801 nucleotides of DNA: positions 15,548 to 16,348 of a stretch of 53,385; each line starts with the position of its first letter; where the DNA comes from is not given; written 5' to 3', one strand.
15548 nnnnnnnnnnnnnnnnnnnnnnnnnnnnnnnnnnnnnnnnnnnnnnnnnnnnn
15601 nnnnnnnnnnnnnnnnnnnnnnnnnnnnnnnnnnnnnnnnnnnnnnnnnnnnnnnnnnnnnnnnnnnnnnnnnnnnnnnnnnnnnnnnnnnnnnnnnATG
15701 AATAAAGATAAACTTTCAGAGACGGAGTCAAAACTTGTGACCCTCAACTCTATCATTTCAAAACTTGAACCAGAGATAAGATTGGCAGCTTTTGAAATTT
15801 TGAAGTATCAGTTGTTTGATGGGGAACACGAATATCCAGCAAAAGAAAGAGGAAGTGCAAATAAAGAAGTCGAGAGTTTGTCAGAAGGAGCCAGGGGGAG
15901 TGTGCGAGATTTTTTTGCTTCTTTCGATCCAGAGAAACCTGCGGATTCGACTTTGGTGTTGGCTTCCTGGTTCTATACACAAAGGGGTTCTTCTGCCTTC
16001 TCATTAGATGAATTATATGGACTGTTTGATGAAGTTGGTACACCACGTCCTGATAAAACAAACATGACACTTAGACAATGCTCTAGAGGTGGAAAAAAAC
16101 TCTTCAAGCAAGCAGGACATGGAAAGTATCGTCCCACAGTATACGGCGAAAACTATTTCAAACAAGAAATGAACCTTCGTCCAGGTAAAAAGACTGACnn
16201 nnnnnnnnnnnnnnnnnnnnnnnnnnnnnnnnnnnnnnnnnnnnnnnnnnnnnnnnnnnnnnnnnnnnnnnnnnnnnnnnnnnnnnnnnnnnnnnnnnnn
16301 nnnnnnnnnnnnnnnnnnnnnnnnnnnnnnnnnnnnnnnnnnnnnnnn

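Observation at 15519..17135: Low-GC two-gene islet beside tRNA-Ser(GGA): a wHTH protein plus a wHTH-HEPN-like protein, a candidate uncharacterised abortive-infection or toxin-type module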

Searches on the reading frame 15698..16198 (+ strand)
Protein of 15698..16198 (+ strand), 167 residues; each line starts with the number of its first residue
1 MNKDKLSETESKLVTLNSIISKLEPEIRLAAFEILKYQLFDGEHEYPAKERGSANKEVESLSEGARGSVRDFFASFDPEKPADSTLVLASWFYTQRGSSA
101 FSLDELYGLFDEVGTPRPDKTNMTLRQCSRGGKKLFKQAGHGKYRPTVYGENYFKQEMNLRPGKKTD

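Call 4: search_protein_families(library=pfam, proteins=[window:15698-16198:+], max_evalue=10)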
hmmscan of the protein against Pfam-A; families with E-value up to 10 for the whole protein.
window:15698-16198:+ (167 aa): 0 families

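Call 5: search_protein_families(library=padloc, proteins=[window:15698-16198:+], max_evalue=10)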
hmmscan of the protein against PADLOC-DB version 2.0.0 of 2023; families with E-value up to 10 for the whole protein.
window:15698-16198:+ (167 aa): 0 families

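Call 6: search_protein_families(library=ncbifam, proteins=[window:15698-16198:+], max_evalue=10)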
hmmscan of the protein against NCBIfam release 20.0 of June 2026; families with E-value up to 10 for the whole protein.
window:15698-16198:+ (167 aa): 0 families

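Call 7: search_protein_families(library=phrogs, proteins=[window:15698-16198:+], max_evalue=10)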
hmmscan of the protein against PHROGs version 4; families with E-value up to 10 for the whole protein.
window:15698-16198:+ (167 aa): 0 families

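Call 9: search_solved_structures(query=window:15698-16198:+, max_evalue=10, show_alignments=2)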
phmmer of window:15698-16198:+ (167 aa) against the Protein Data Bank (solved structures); distinct sequences matched with E-value up to 10: 0.

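Call 11: find_homologous_proteins(query=window:15698-16198:+)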
Query window:15698-16198:+ (167 aa): 7 proteins with E <= 0.001 among 44 candidates.
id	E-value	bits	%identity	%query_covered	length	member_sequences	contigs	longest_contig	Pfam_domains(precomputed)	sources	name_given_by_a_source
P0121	4.7e-106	370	100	100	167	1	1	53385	-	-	-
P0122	8.5e-58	213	63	96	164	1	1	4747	-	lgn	-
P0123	1.3e-57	212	64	96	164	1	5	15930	-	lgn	-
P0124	1.2e-56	209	63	96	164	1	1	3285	-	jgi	jgi:hypothetical protein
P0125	8.8e-54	200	57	100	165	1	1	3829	-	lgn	-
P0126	2.6e-52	195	64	93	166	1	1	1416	-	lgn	-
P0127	1.9e-47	179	56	92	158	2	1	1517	-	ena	-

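Call 35: find_homologous_proteins(query=A2)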
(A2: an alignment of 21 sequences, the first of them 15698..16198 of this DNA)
Query A2 (21 sequences) (167 aa, profile of the alignment): 31 proteins with E <= 0.001 among 8000 candidates.
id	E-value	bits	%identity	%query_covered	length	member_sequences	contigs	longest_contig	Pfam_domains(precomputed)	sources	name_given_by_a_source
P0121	8.8e-54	200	100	100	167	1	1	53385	-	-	-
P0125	9.1e-50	187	57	100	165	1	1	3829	-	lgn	-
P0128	4.7e-49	184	33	99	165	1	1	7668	-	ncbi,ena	-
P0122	4.8e-49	184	63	96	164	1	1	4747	-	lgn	-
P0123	1.2e-48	183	64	96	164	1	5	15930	-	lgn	-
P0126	5.3e-47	178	64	93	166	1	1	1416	-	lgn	-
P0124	1.9e-46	176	63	96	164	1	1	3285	-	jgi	jgi:hypothetical protein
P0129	3.5e-45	172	18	79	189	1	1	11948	-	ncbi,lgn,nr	ncbi:MAG: hypothetical protein M3340_05505 [Actinomycetota bacterium]|nr:hypothetical protein [Actin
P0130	1.5e-42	163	21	99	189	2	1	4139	-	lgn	-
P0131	2.2e-41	159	22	98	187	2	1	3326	-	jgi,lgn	jgi:hypothetical protein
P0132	9.6e-41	157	22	99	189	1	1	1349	-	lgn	-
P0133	5.6e-40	155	22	98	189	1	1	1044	-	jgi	jgi:hypothetical protein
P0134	2.1e-39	153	-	-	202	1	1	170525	-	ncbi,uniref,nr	ncbi:hypothetical protein DY023_03395 [Microbacterium bovistercoris]|uniref:Uncharacterized protein 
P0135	4.4e-39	152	19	99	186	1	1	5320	-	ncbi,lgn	-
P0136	7.6e-39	151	20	98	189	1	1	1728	-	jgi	-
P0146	2.5e-26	110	-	-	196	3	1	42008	-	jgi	-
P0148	1.3e-5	43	21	52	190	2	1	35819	-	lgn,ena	-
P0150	8.7e-5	40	20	53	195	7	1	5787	-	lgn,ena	-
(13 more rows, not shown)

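Call 45: predict_structure(alignment_id=A3)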
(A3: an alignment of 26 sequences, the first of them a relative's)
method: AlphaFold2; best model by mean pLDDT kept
length: 167 residues; sequences in the alignment: 26
mean_pLDDT: 81.9   pTM: 0.58
mean pLDDT of the five models: 81.9, 80.8, 79.5, 79.3, 79.0
residues with pLDDT >= 90: 97; 70-90: 39; 50-70: 7; < 50: 24
segments of 3 or more residues with pLDDT < 50: 42-64
pLDDT, mean of each block of 10 residues (from residue 1): 77 89 89 81 39 34 62 92 95 93 96 93 94 94 95 94 74
secondary structure, 60 per line:
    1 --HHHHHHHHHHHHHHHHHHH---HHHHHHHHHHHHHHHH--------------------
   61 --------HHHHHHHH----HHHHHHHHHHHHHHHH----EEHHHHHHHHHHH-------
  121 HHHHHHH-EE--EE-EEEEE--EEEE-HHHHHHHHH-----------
elements in order: H3-21 H25-40 H69-76 H81-96 H103-113 H121-127 E136-140 E143-146 H148-156

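Call 49: fold_search(model_id=the predicted structure, library=pdb)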
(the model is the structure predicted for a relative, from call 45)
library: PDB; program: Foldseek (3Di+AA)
matches with E <= 10: 179; with E <= 0.001: 0
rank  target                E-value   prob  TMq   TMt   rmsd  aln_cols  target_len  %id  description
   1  5w7p                  1.9e-01  0.54  0.31  0.15  14.9       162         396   11  Crystal structure of OxaC (released 2018-06-27)
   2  5w7s                  2.8e-01  0.41  0.28  0.14  13.6       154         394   14  Crystal structure of OxaC in complex with sinefungin and meleagrin (released 2018-06-27)
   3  5w7r                  3.1e-01  0.25  0.26  0.13  13.8       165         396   13  Crystal structure of OxaC in complex with SAH and oxaline (released 2018-07-04)
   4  5ocn_F                3.3e-01  0.77  0.34  0.59   4.2        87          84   15  Crystal structure of the forkhead domain of human FOXN1 (released 2017-08-02)
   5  5ocn_E                3.5e-01  0.82  0.35  0.62   3.9        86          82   13  Crystal structure of the forkhead domain of human FOXN1 (released 2017-08-02)
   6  5ocn_A                4.1e-01  0.77  0.35  0.59   4.0        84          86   14  Crystal structure of the forkhead domain of human FOXN1 (released 2017-08-02)
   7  4esj_B                8.9e-01  0.35  0.29  0.21   6.5        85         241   16  RESTRICTION ENDONUCLEASE DpnI IN COMPLEX WITH TARGET DNA (released 2012-06-13)
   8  1tuz_MODEL_1_A        9.4e-01  0.11  0.24  0.30  11.9       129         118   18  NMR Structure of the Diacylglycerol kinase alpha, NESGC target HR532 (released 2005-01-04)
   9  2zkz_A                1.1e+00  0.28  0.29  0.49   7.9        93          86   13  Crystal structure of the transcriptional repressor PagR of Bacillus anthracis (released 2009-04-07)
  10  6nce_A                1.3e+00  0.33  0.33  0.54   4.4        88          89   14  Crystal structure of the human FOXN3 DNA binding domain in complex with a forkhead DNA sequence (released 2019-02-27)
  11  2o03                  1.3e+00  0.33  0.27  0.33   4.0        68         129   16  Crystal structure of FurB from M. tuberculosis- a Zinc uptake regulator (released 2007-02-13)
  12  5h1a_B                1.5e+00  0.30  0.30  0.22   4.5        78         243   12  Crystal structure of an IclR homolog from Microbacterium sp. strain HM58-2 (released 2017-01-18)
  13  7dg2_A                1.5e+00  0.25  0.31  0.24   5.0        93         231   15  Nse1-Nse3-Nse4 complex (released 2021-05-26)
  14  7lz9                  1.7e+00  0.41  0.29  0.24   3.8        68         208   18  Inactive form of VanR from S. coelicolor (released 2021-07-14)
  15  6ncm_B                1.8e+00  0.30  0.33  0.56   4.6        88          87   11  Crystal structure of the human FOXN3 DNA binding domain in complex with a forkhead-like (FHL) DNA sequence (released 2019-02-27)
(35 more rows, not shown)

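Call 50: search_protein_representatives(alignment_id=A3)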
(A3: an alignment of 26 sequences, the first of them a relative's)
Query: 26 sequences, 185 profile positions. Proteins with E-value up to 0.001 (for the whole library): 2507; up to 1e-10: 1018; up to 1e-30: 67. The best 150 are listed.
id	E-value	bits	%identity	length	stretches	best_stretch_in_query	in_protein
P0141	1.2e-58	214.2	-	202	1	1-184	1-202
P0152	2.2e-46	174.3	-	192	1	1-184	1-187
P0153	1.8e-44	168.0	-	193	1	1-183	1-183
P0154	1.7e-41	158.4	-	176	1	1-184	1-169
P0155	1.5e-39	152.0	-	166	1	1-184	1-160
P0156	8.4e-39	149.6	-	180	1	9-184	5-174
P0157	2.5e-38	148.0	-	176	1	1-183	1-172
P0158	5.9e-38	146.8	-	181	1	1-184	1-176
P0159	1.5e-37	145.5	-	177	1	1-184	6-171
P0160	5.1e-37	143.8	-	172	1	1-184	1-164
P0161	7.2e-37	143.3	-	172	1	1-184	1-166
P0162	1.2e-36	142.5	-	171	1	1-183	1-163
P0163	1.8e-36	142.0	-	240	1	1-183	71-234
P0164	2.5e-36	141.5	-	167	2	87-184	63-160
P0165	5.3e-36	140.4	-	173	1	1-184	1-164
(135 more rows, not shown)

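Call 82: search_protein_families(library=padloc, proteins=[P0134, P0129], max_evalue=0.01)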
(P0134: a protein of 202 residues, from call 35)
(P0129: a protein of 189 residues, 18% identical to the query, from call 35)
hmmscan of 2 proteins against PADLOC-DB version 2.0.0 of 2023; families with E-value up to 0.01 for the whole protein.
P0134 (202 aa): 0 families

P0129 (189 aa): 0 families

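Call 90: find_encoding_contigs(protein=P0148, flank=4000, max_places=1)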
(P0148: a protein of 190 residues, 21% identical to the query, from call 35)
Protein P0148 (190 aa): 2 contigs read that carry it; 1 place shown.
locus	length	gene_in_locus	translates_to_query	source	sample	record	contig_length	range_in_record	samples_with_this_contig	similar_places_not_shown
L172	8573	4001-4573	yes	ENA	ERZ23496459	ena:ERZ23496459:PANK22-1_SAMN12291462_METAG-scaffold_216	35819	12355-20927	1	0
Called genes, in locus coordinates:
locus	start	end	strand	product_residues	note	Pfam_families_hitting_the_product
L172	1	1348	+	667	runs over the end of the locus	PF27532:Mb0984_helical, PF13519:VWA_2 (faint), PF27098:Rv0959_3rd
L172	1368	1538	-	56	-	-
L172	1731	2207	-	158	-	PF13274:SocA_Panacea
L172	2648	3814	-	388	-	PF02771:Acyl-CoA_dh_N, PF02770:Acyl-CoA_dh_M, PF00441:Acyl-CoA_dh_1, PF08028:Acyl-CoA_dh_2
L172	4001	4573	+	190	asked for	-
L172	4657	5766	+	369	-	PF01073:3Beta_HSD, PF01370:Epimerase, PF05368:NmrA, PF16363:GDP_Man_Dehyd (weak), PF13460:NAD_binding_10, PF07993:NAD_binding_4 (weak)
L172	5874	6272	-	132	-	PF05168:HEPN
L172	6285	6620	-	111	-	PF01909:NTP_transf_2, PF18765:Polbeta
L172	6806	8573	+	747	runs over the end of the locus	PF01315:Ald_Xan_dh_C, PF02738:MoCoBD_1, PF20256:MoCoBD_2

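Call 91: find_encoding_contigs(protein=P0150, flank=4000, max_places=1)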
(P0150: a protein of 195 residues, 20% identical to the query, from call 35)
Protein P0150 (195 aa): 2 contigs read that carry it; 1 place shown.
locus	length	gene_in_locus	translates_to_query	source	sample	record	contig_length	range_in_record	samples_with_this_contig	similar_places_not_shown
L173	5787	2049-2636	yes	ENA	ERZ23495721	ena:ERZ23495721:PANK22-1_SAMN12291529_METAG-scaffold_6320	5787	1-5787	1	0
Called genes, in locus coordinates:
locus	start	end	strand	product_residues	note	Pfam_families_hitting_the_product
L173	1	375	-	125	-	?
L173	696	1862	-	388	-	PF02771:Acyl-CoA_dh_N, PF02770:Acyl-CoA_dh_M, PF00441:Acyl-CoA_dh_1, PF08028:Acyl-CoA_dh_2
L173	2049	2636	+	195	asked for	-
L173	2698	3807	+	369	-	PF01073:3Beta_HSD, PF01370:Epimerase, PF05368:NmrA, PF16363:GDP_Man_Dehyd (weak), PF13460:NAD_binding_10, PF07993:NAD_binding_4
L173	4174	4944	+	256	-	PF13304:AAA_21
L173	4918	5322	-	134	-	PF05168:HEPN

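Call 92: find_encoding_contigs(protein=P0146, flank=4000, max_places=1)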
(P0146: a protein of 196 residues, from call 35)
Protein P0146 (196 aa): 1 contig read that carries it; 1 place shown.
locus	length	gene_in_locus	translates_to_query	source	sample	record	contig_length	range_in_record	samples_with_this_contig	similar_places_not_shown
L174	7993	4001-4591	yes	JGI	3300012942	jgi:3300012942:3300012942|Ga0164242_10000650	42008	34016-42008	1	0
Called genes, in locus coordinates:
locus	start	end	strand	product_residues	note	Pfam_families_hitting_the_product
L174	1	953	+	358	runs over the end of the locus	PF01926:MMR_HSR1, PF02421:FeoB_N, PF06071:YchF-GTPase_C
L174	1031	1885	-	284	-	PF13560:HTH_31, PF01381:HTH_3 (faint), PF17765:MLTR_LBD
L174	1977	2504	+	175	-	-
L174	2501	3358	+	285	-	PF00248:Aldo_ket_red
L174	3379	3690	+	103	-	PF02627:CMD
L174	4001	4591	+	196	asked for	-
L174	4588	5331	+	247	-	PF27235:AF_1680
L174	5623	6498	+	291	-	PF01149:Fapy_DNA_glyco, PF06831:H2TH, PF06827:zf-FPG_IleRS (weak)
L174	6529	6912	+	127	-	PF08818:DUF1801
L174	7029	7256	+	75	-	-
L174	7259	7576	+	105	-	-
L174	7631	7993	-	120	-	?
